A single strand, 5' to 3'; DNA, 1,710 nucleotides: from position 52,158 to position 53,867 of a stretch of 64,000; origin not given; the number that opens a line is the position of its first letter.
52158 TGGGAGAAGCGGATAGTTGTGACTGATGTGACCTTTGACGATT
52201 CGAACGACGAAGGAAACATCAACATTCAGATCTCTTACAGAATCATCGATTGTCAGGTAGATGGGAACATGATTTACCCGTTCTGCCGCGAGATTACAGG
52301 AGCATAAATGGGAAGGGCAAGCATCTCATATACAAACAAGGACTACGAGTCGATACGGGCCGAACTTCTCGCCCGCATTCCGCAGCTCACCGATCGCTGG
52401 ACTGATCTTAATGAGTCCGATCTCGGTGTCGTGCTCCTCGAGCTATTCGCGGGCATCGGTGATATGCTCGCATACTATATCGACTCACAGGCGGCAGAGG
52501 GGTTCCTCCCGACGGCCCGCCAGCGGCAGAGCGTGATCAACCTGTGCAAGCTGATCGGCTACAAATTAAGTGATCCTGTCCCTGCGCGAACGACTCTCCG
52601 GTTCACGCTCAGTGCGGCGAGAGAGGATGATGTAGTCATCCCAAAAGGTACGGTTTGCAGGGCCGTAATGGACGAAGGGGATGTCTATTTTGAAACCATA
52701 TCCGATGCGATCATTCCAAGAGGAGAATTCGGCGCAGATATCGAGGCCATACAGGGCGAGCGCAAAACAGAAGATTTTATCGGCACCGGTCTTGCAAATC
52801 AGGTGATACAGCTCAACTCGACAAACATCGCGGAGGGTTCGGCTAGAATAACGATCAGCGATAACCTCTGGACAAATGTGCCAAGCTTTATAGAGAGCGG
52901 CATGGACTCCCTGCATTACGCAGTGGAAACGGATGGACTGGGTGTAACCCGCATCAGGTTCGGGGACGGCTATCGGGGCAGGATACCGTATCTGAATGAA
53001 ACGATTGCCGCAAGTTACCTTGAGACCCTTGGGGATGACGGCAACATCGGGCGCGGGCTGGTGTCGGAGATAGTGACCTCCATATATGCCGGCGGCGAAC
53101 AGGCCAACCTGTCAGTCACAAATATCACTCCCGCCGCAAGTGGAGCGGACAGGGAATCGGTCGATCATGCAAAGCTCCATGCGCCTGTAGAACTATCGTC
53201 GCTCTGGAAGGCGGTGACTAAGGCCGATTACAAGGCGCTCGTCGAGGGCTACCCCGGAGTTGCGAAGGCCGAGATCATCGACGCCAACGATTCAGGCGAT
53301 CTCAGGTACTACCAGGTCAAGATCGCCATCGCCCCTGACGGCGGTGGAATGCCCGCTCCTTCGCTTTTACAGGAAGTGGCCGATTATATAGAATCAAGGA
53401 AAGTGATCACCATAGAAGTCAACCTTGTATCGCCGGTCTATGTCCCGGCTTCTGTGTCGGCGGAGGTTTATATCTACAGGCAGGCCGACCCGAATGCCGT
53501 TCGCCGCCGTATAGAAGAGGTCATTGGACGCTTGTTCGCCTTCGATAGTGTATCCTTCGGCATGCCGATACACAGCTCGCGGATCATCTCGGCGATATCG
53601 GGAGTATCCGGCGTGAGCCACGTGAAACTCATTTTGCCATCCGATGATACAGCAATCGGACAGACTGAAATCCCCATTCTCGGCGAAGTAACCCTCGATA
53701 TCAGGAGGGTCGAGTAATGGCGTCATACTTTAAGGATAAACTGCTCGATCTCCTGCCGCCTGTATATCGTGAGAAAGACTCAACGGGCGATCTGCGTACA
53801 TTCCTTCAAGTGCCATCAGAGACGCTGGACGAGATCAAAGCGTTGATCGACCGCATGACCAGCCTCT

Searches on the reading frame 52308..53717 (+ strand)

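Call 17: search_protein_families(library=pfam, proteins=[window:52308-53717:+], max_evalue=0.001)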
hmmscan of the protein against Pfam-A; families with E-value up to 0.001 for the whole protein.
window:52308-53717:+ (469 aa): 1 family
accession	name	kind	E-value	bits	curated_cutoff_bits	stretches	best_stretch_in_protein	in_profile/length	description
PF04865.19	Baseplate_J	-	1e-21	77.8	21.1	1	239-428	72-254/255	Baseplate J-like protein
